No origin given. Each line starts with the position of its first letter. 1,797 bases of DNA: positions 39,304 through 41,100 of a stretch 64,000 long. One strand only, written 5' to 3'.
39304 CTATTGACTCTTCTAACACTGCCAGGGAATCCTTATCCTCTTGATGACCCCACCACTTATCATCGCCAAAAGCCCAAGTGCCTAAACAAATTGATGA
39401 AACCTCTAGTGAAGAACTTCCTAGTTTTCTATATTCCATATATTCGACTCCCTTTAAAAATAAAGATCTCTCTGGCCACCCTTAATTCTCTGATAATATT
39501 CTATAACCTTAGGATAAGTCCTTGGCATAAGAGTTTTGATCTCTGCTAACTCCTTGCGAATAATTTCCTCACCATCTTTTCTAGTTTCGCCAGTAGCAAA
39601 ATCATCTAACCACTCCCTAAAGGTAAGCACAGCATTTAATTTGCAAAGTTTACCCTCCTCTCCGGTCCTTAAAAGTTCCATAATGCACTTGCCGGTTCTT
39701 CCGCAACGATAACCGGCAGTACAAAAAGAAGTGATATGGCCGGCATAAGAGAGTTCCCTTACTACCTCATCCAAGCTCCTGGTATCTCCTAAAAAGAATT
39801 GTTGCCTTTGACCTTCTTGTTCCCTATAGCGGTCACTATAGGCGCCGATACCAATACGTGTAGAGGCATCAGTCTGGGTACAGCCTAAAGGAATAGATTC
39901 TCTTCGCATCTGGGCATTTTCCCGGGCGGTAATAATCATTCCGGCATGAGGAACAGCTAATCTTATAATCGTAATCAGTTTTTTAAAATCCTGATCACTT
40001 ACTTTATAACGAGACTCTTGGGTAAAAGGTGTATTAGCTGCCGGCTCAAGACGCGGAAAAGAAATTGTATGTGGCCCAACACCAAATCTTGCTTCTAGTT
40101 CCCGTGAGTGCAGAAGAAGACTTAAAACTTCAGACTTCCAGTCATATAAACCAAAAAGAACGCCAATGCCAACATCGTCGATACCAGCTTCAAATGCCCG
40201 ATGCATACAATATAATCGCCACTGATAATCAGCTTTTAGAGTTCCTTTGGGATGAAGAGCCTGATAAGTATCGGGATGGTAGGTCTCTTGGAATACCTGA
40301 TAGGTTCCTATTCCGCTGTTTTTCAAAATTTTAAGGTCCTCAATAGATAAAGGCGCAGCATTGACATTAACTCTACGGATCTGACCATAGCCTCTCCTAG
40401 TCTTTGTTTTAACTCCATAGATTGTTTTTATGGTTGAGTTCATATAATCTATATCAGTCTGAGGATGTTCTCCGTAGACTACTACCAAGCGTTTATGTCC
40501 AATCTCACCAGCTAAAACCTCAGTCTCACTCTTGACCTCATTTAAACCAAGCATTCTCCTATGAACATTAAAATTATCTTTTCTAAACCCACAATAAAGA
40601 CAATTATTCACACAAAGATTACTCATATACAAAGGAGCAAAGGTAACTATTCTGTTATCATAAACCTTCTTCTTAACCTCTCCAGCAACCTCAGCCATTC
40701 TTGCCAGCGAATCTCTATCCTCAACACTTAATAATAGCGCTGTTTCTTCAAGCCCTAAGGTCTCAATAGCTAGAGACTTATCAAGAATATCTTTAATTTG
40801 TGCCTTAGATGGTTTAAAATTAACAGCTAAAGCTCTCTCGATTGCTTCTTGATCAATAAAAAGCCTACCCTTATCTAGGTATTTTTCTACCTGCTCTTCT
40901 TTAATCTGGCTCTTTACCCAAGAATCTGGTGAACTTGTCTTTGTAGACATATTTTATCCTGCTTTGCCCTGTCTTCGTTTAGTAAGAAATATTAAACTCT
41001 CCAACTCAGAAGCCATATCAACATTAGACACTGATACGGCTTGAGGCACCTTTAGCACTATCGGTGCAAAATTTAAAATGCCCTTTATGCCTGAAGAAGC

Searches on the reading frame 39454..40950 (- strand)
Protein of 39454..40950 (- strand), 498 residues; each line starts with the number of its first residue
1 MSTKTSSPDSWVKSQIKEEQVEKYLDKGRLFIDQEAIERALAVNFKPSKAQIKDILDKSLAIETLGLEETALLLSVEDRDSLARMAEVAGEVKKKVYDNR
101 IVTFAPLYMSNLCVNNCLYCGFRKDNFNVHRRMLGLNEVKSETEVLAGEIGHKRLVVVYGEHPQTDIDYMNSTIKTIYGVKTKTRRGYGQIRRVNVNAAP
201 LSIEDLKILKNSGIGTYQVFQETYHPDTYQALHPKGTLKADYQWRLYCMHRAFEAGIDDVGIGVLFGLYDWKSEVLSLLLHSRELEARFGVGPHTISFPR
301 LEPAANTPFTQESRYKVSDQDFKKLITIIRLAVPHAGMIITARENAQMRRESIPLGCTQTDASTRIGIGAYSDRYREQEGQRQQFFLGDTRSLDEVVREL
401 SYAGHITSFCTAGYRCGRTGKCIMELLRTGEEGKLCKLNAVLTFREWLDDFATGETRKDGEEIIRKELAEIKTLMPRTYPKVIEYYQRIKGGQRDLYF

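Call 6: search_protein_families(library=pfam, proteins=[window:39454-40950:-])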
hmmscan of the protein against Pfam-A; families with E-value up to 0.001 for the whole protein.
window:39454-40950:- (498 aa): 2 families
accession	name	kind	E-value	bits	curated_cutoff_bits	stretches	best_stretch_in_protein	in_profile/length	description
PF06968.18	BATS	-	2.8e-15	56.7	22.2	1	297-404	1-86/88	Biotin and Thiamin Synthesis associated domain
PF04055.27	Radical_SAM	-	3.4e-13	50.6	29.5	1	109-266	3-150/166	Radical SAM superfamily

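Call 44: search_protein_families(library=ncbifam, proteins=[window:39454-40950:-], max_evalue=0.00001)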
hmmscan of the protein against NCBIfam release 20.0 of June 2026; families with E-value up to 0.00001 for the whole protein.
window:39454-40950:- (498 aa): 14 families
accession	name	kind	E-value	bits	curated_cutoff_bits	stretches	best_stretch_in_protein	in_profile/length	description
TIGR03955.1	rSAM_HydG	equivalog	3.2e-135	451.2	312.15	1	29-498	9-470/470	[FeFe] hydrogenase H-cluster radical SAM maturase HydG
TIGR02351.2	thiH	equivalog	7.6e-77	258.8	380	1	55-404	25-355/364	2-iminoacetate synthase ThiH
TIGR04158.1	rSAM_MIA_synth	equivalog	3.1e-27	95.3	400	1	77-397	34-351/368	3-methyl-2-indolic acid synthase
TIGR03956.1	rSAM_HydE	equivalog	9.8e-23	80.9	254.6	1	63-337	9-263/340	[FeFe] hydrogenase H-cluster radical SAM maturase HydE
TIGR03910.1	pyrrolys_PylB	equivalog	4.6e-22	78.4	348.2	1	50-335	3-270/347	methylornithine synthase PylB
TIGR03699.1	menaquin_MqnC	equivalog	3.5e-11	42.5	428.1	1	78-333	13-268/342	cyclic dehypoxanthinyl futalosine synthase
TIGR00433.2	bioB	equivalog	3e-10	39.8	225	1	70-344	7-262/307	biotin synthase BioB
TIGR03551.1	F420_cofH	equivalog_domain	2.3e-09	36.5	374.1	1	72-330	6-265/345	5-amino-6-(D-ribitylamino)uracil--L-tyrosine 4-hydroxyphenyl transferase CofH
TIGR00423.1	TIGR00423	subfamily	2.6e-09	36.8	260.25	1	109-331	11-232/310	CofH family radical SAM protein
TIGR03700.1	mena_SCO4494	equivalog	1.5e-08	34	434.55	1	57-177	3-121/351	aminofutalosine synthase MqnE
NF005609.0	PRK07360.1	equivalog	5.4e-08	32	426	1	49-177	5-135/374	7,8-didemethyl-8-hydroxy-5-deazariboflavin synthase subunit CofH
NF006277.0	PRK08445.1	equivalog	9.8e-08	31.2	576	1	78-214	14-155/348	dehypoxanthine futalosine cyclase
NF004884.0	PRK06245.1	equivalog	2.6e-07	29.8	209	1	97-291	6-203/340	7,8-didemethyl-8-hydroxy-5-deazariboflavin synthase subunit CofG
TIGR03550.1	F420_cofG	equivalog_domain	1.4e-06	27.7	213.35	1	109-291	10-196/322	7,8-didemethyl-8-hydroxy-5-deazariboflavin synthase CofG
